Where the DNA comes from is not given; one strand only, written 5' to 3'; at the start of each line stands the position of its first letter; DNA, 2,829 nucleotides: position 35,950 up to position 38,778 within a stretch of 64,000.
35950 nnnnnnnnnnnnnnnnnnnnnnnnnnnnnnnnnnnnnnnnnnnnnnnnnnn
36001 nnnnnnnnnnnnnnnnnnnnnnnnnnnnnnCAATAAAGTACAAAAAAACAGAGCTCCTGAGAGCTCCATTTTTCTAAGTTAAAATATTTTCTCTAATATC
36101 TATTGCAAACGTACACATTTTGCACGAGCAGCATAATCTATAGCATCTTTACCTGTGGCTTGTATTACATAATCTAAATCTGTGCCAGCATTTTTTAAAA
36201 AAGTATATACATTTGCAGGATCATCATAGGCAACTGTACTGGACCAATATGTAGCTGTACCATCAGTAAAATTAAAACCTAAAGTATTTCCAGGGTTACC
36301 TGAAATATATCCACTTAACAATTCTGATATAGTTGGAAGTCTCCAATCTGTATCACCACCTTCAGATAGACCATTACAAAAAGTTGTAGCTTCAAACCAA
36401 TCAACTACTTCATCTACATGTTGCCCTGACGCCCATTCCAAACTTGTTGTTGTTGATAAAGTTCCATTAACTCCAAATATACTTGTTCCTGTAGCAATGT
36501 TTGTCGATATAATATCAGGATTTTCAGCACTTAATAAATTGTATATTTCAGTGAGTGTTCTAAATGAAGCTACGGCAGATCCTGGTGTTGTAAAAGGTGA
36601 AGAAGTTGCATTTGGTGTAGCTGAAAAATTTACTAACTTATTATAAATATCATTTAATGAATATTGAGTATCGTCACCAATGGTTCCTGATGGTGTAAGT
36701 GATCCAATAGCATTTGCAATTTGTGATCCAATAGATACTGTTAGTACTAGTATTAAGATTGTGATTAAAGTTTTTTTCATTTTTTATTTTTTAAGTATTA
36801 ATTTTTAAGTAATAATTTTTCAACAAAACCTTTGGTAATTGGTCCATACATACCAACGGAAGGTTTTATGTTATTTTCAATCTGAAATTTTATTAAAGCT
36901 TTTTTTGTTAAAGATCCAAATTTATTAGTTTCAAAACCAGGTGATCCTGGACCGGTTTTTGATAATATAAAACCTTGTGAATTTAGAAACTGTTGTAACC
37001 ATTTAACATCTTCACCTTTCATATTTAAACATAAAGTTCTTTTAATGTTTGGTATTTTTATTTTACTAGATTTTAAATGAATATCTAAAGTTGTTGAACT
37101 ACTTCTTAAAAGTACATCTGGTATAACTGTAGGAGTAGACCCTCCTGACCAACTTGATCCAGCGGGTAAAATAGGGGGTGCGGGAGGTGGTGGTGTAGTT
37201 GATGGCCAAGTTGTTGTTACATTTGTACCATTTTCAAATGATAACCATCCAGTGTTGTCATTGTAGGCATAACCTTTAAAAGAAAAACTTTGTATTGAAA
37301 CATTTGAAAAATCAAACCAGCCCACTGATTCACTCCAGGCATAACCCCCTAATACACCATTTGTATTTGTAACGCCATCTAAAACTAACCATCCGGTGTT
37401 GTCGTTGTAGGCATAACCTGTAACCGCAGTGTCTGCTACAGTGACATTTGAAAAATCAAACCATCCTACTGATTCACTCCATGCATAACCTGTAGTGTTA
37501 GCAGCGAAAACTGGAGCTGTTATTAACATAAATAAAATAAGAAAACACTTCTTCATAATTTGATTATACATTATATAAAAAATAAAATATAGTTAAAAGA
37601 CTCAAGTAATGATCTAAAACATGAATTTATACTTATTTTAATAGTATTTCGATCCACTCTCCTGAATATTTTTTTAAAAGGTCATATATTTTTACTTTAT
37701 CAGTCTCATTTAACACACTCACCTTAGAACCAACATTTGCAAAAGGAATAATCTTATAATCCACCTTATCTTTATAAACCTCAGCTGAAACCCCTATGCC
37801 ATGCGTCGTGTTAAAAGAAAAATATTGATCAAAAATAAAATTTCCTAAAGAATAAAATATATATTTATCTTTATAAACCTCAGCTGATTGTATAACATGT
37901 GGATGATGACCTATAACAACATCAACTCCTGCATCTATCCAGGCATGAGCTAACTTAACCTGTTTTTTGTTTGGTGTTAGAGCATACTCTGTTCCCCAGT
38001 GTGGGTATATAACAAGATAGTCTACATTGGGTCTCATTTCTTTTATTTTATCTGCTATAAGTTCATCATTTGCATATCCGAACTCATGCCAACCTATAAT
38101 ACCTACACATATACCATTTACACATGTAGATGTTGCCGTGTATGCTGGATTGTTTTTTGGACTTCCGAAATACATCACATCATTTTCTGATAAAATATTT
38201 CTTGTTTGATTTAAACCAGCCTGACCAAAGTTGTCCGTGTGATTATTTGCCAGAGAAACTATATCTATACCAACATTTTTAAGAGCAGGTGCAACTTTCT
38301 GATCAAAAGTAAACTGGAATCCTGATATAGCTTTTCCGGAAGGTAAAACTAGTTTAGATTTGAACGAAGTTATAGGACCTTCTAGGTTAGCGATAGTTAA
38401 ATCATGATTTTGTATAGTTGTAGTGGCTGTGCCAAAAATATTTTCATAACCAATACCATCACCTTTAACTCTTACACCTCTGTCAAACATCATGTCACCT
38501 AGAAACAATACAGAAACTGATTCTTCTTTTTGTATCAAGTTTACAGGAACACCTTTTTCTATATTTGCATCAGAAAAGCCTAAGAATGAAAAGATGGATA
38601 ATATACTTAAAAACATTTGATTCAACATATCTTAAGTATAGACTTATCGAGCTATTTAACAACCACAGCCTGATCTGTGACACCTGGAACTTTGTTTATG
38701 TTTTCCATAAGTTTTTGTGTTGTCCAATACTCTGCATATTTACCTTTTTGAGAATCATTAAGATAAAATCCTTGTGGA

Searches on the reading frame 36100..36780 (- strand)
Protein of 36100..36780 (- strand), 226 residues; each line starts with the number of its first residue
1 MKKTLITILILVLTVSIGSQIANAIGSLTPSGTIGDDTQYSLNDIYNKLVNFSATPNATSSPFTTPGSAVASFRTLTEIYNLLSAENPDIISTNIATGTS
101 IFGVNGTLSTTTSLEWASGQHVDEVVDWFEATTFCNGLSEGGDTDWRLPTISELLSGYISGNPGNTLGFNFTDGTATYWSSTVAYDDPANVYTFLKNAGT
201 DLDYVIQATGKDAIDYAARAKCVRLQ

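Call 11: search_protein_families(library=pfam, proteins=[window:36100-36780:-])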
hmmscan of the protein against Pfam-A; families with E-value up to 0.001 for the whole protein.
window:36100-36780:- (226 aa): 1 family
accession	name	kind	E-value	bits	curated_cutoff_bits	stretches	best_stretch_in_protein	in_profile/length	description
PF07603.17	Lcl_C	-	7.5e-12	46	34.9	1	110-197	6-98/117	Lcl C-terminal domain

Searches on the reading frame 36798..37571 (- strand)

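Call 11: search_protein_families(library=pfam, proteins=[window:36798-37571:-])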
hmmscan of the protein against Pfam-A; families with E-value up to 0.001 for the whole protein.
window:36798-37571:- (257 aa): 1 family
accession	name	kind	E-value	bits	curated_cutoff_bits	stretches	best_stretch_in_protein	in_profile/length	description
PF01471.23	PG_binding_1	-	2.6e-07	31.1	23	1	186-246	2-53/57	Putative peptidoglycan binding domain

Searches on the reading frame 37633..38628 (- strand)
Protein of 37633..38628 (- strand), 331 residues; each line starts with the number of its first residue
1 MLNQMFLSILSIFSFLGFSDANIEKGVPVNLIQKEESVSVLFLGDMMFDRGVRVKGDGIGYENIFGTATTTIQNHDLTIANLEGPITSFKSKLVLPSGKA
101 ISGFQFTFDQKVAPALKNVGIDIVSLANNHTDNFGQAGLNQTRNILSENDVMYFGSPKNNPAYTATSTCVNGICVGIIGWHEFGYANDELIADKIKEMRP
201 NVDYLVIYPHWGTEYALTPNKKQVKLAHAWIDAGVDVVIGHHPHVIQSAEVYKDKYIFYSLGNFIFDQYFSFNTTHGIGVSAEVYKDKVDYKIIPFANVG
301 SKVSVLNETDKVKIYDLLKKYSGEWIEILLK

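Call 11: search_protein_families(library=pfam, proteins=[window:37633-38628:-])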
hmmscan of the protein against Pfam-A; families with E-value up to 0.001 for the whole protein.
window:37633-38628:- (331 aa): 1 family
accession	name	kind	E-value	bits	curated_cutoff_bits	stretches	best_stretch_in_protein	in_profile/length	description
PF09587.15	PGA_cap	-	1.6e-60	205.2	27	1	40-268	2-255/255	Bacterial capsule synthesis protein PGA_cap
